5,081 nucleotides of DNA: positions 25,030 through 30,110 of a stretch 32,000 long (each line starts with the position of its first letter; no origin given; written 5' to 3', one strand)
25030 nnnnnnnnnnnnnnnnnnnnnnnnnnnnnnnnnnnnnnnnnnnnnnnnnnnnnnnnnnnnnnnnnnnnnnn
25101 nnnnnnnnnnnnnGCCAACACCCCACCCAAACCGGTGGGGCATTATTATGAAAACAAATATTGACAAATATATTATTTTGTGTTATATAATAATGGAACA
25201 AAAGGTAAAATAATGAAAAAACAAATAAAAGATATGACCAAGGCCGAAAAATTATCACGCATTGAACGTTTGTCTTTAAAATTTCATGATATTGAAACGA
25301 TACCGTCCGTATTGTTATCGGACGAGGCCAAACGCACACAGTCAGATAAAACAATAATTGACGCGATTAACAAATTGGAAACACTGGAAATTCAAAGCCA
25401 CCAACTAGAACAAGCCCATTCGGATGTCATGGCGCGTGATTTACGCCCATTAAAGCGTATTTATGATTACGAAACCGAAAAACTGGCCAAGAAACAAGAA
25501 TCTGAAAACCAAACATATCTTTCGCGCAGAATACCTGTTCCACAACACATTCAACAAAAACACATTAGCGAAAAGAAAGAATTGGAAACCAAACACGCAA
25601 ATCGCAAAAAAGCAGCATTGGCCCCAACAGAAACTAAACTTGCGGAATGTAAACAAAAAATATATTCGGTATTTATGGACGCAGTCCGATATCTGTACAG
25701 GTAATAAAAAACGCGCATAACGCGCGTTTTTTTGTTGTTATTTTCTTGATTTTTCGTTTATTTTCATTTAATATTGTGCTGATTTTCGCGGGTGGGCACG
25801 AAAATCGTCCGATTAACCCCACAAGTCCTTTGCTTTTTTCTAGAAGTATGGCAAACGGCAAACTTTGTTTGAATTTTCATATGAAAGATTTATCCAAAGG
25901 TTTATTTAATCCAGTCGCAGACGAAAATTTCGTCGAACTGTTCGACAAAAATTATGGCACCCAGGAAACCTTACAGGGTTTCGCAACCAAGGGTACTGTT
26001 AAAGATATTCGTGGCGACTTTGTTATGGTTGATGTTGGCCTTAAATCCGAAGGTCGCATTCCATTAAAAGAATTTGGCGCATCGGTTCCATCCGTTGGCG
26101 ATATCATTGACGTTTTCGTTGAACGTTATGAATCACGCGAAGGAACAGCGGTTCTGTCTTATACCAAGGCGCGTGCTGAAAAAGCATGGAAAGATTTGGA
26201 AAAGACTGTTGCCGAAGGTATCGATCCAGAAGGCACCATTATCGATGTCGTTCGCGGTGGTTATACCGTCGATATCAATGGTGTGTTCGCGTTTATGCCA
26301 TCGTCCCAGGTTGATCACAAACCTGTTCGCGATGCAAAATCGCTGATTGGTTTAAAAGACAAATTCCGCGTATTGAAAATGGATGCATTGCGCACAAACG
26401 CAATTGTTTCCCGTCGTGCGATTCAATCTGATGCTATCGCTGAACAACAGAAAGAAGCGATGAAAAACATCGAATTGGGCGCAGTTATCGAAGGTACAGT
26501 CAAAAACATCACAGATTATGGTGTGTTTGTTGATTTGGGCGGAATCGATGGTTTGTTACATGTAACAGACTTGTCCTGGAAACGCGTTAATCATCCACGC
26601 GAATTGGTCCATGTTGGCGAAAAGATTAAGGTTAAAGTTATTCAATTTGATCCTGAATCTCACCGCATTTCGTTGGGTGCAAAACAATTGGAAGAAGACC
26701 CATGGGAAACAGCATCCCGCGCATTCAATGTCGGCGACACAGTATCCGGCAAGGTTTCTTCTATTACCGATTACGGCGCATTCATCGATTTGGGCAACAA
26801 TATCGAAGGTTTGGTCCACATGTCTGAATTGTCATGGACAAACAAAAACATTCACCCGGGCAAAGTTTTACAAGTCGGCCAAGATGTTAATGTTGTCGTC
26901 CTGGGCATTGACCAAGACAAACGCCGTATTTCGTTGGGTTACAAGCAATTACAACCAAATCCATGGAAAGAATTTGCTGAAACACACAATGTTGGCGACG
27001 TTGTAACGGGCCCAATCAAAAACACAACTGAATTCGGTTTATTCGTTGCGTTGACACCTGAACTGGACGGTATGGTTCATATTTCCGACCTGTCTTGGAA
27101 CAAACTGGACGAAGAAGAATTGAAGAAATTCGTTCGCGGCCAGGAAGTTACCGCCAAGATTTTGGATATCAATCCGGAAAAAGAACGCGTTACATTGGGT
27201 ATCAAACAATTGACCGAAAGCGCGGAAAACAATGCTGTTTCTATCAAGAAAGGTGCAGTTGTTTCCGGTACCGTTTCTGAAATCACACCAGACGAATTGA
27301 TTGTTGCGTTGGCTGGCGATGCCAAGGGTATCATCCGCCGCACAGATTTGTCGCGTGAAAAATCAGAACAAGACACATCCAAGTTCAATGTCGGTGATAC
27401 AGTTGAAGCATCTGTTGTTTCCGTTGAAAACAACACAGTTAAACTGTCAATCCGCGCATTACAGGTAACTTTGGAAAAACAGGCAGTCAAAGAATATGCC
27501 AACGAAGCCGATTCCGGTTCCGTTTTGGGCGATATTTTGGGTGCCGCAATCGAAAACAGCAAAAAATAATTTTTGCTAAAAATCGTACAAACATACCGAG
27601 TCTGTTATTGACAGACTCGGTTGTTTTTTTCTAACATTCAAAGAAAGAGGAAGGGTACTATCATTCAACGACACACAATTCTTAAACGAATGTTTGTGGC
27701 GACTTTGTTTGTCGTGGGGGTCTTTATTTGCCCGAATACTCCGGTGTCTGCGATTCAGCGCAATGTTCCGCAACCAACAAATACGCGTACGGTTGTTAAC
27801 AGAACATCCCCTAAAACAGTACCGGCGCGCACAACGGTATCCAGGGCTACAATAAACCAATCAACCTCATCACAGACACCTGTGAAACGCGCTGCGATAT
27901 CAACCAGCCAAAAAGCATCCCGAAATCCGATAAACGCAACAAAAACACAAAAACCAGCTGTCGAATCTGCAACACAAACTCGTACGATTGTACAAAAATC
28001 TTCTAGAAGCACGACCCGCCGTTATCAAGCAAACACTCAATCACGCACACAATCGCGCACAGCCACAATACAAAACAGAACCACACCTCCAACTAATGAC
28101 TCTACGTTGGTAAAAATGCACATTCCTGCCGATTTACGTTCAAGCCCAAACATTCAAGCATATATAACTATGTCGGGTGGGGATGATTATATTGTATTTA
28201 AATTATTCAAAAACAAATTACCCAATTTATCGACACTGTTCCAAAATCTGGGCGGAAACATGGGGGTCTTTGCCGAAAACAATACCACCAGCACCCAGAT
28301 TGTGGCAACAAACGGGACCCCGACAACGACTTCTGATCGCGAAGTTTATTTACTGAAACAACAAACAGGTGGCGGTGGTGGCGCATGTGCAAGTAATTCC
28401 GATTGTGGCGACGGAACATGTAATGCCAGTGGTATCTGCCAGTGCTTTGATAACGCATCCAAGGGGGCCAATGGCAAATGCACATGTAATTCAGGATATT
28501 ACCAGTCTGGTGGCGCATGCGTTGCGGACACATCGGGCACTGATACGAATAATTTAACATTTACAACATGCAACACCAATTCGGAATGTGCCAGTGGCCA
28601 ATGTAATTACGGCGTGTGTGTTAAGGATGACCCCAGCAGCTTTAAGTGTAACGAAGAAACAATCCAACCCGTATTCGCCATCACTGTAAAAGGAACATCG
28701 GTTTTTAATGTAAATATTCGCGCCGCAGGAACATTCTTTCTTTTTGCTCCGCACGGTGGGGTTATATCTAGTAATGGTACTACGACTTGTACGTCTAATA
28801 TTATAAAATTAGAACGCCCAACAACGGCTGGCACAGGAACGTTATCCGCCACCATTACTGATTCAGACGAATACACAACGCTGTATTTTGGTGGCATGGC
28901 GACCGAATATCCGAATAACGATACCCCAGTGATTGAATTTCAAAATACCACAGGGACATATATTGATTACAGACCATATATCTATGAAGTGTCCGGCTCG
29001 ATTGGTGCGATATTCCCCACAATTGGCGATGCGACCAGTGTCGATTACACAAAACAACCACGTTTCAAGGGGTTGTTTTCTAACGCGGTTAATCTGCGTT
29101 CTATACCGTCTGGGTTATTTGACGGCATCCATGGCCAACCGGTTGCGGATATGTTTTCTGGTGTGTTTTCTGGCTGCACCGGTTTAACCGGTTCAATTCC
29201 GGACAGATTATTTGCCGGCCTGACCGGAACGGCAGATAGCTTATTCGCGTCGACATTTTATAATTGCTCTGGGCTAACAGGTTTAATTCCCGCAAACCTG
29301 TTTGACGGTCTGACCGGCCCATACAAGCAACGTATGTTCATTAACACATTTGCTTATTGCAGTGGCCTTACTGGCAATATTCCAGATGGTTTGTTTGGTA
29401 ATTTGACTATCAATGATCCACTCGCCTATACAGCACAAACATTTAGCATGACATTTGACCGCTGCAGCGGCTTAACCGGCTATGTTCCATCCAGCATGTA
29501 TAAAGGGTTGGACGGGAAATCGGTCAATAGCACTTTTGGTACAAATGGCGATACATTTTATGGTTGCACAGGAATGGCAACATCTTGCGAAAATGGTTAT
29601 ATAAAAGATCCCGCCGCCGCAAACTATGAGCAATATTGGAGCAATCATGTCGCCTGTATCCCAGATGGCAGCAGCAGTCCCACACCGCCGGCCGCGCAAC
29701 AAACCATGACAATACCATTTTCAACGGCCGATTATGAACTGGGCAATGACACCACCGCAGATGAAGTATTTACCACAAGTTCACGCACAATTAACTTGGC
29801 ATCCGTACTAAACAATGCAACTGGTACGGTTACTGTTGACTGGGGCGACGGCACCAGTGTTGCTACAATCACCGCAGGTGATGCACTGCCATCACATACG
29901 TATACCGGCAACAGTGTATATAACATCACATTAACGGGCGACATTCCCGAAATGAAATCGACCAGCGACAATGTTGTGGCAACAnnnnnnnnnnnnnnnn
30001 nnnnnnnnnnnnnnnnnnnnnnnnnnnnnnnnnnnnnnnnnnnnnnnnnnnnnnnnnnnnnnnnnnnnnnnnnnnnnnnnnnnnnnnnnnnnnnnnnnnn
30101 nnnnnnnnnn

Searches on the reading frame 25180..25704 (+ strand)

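Call 7: search_protein_families(library=pfam, proteins=[window:25180-25704:+], max_evalue=0.1)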
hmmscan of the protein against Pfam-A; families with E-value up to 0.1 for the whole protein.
window:25180-25704:+ (174 aa): 2 families
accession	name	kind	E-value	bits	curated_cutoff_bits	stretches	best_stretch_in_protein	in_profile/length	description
PF23952.1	LRR_EndoS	-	0.072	13.8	27.9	0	10-81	29-99/116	Endo-beta-N-acetylglucosaminidase EndoS LRR domain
PF08880.16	QLQ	-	0.072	13.2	23.8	1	113-126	19-32/35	QLQ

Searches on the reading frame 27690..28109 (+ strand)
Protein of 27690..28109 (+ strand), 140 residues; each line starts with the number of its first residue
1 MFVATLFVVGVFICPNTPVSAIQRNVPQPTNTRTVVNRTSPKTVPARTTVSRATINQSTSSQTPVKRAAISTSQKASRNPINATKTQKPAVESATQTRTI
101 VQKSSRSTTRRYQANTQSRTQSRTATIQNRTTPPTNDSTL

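Call 49: search_protein_representatives(protein=window:27690-28109:+)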
Query: 140 residues. Proteins with E-value up to 0.001 (for the whole library): 1; up to 1e-10: 1; up to 1e-30: 1. The best 1 are listed.
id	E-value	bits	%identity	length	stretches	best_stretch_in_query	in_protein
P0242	5.9e-70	249.2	100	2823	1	4-140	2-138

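Call 60: find_encoding_contigs(protein=P0242, flank=10000, max_places=3)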
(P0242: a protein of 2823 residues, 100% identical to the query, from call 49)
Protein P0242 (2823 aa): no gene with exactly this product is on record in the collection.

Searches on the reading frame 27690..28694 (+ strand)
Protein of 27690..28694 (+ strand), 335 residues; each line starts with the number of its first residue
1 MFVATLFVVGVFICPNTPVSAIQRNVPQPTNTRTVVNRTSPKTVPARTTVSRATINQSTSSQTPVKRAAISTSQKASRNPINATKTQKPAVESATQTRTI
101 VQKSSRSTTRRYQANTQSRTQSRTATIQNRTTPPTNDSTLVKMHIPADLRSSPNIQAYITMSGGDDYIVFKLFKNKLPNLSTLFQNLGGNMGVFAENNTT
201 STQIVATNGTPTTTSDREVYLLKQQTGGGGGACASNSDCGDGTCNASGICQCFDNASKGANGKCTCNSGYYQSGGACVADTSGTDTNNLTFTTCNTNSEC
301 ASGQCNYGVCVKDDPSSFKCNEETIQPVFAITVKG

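Call 13: find_homologous_proteins(query=window:27690-28694:+, max_evalue=0.01)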
Query seq(335 aa) (335 aa): 1 proteins with E <= 0.01 among 1635 candidates.
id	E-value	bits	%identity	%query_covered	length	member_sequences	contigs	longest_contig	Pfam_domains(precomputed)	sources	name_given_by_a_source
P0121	4.8e-70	255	47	98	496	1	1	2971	-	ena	-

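Call 51: find_encoding_contigs(protein=P0121, flank=5000, max_places=5)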
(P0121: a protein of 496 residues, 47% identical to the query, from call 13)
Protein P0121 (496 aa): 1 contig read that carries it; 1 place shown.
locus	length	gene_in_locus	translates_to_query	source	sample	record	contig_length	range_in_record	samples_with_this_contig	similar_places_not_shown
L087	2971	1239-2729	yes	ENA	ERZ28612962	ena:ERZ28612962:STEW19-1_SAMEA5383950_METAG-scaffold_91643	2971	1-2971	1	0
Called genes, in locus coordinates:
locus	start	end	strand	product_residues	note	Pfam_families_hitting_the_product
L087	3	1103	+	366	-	?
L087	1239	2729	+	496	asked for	-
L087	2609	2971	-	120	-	?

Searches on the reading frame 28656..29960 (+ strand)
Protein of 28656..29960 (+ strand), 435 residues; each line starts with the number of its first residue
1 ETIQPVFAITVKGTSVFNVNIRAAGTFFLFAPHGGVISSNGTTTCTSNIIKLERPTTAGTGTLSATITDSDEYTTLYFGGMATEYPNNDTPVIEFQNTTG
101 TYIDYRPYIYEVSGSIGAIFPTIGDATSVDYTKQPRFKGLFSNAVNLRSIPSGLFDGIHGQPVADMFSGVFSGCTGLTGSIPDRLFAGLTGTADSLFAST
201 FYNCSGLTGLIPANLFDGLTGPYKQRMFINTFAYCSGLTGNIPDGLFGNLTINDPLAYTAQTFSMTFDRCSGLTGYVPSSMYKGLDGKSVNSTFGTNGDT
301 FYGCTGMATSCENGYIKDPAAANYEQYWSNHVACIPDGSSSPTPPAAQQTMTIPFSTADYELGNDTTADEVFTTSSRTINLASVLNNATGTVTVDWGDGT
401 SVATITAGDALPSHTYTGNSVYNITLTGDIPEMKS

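Call 27: find_homologous_proteins(query=window:28656-29960:+, max_evalue=0.001)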
Query seq(435 aa) (435 aa): 370 proteins with E <= 0.001 among 8000 candidates; the best 120 are listed.
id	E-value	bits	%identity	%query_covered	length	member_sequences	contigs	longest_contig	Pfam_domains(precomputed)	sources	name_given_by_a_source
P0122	1.9e-107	378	36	60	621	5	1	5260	-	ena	-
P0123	2.7e-106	374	36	99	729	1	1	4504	-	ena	-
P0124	2.2e-105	371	42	59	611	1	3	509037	PF00801.27,PF18911.7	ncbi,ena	-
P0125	2.8e-104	368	33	64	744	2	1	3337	-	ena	-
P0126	4.0e-103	364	50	45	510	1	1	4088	-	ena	-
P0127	1.4e-102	362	38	49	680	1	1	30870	PF09479.17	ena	-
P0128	1.8e-101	358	40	69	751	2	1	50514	-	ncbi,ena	-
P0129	6.3e-100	353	38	62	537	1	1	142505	-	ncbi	-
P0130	4.3e-95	337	39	63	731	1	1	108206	-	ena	-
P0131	1.2e-94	336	34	68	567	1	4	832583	-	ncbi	-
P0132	1.8e-91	325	35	73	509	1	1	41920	-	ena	-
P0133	7.3e-91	323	40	67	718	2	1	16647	-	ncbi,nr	ncbi:MAG: hypothetical protein IKL14_02100, partial [Alphaproteobacteria bacterium]|nr:hypothetical 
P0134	2.0e-90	322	40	69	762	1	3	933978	PF00801.27,PF18911.7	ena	-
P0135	6.5e-88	314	45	63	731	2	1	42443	-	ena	-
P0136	5.0e-87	311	35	81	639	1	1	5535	-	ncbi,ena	-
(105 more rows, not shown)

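Call 58: find_encoding_contigs(protein=P0134, flank=10000, max_places=3)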
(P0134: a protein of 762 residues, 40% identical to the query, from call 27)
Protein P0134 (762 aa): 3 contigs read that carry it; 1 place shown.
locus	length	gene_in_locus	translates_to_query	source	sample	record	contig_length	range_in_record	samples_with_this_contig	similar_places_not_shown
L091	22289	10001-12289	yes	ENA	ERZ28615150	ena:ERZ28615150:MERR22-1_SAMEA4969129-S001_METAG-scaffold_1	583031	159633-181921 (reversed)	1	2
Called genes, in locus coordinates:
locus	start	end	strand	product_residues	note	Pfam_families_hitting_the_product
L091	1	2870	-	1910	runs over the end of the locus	PF17962:bMG6 (faint), PF11974:bMG3, PF01835:MG2, PF17972:bMG5 (weak), PF07703:A2M_BRD, PF00207:A2M, PF17973:bMG10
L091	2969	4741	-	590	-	PF00082:Peptidase_S8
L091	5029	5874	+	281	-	PF00318:Ribosomal_S2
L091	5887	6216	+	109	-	-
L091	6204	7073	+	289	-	PF25025:EF-Ts_N (weak), PF00889:EF_TS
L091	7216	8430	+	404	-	PF00579:tRNA-synt_1b, PF22421:SYY_C-terminal, PF01479:S4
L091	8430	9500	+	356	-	PF11932:DUF3450 (faint), PF06009: (weak), PF01551:Peptidase_M23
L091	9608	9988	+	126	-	-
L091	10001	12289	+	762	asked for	PF00801:PKD (faint), PF18911:PKD_4 (faint)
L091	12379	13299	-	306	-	PF01636:APH, PF01633:Choline_kinase (weak), PF19974:TCAD9 (weak)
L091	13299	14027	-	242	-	PF02661:Fic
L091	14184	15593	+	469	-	PF22694:CtpB_N-like, PF00595:PDZ, PF13180:PDZ_2, PF17820:PDZ_6, PF03572:Peptidase_S41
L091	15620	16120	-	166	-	-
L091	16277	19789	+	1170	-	PF01855:POR_N, PF17147:PFOR_II, PF01558:POR, PF10371:EKR, PF00037:Fer4 (weak), PF12838:Fer4_7, PF13187:Fer4_9 (weak), PF02775:TPP_enzyme_C (weak), +6 more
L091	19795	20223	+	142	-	-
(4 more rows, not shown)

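Call 59: find_encoding_contigs(protein=P0131, flank=10000, max_places=3)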
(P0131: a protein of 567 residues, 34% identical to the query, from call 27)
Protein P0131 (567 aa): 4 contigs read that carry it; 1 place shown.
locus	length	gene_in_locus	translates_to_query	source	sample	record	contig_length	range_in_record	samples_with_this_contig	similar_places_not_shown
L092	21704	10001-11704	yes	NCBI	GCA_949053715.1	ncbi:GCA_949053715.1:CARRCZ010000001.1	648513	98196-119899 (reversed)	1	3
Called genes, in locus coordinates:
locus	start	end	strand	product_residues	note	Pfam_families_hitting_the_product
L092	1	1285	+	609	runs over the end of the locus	PF07719:TPR_2 (faint), PF13428:TPR_14 (faint), PF00515:TPR_1 (faint), PF13174:TPR_6 (faint), PF13432:TPR_16 (weak), PF13431:TPR_17 (weak), PF14559:TPR_19 (weak), PF13424:TPR_12 (weak), +1 more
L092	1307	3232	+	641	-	PF02130:YbeY, PF20154:LNT_N, PF00795:CN_hydrolase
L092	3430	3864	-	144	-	-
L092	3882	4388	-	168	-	-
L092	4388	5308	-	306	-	-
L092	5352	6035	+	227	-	-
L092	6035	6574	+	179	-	-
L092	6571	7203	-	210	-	PF02390:Methyltransf_4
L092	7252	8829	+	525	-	PF00749:tRNA-synt_1c, PF19269:Anticodon_2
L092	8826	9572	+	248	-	PF03006:HlyIII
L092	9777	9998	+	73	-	-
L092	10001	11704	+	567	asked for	-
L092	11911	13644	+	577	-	PF07973:tRNA_SAD, PF00587:tRNA-synt_2b, PF03129:HGTP_anticodon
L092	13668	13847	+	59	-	-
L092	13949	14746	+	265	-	PF05036:SPOR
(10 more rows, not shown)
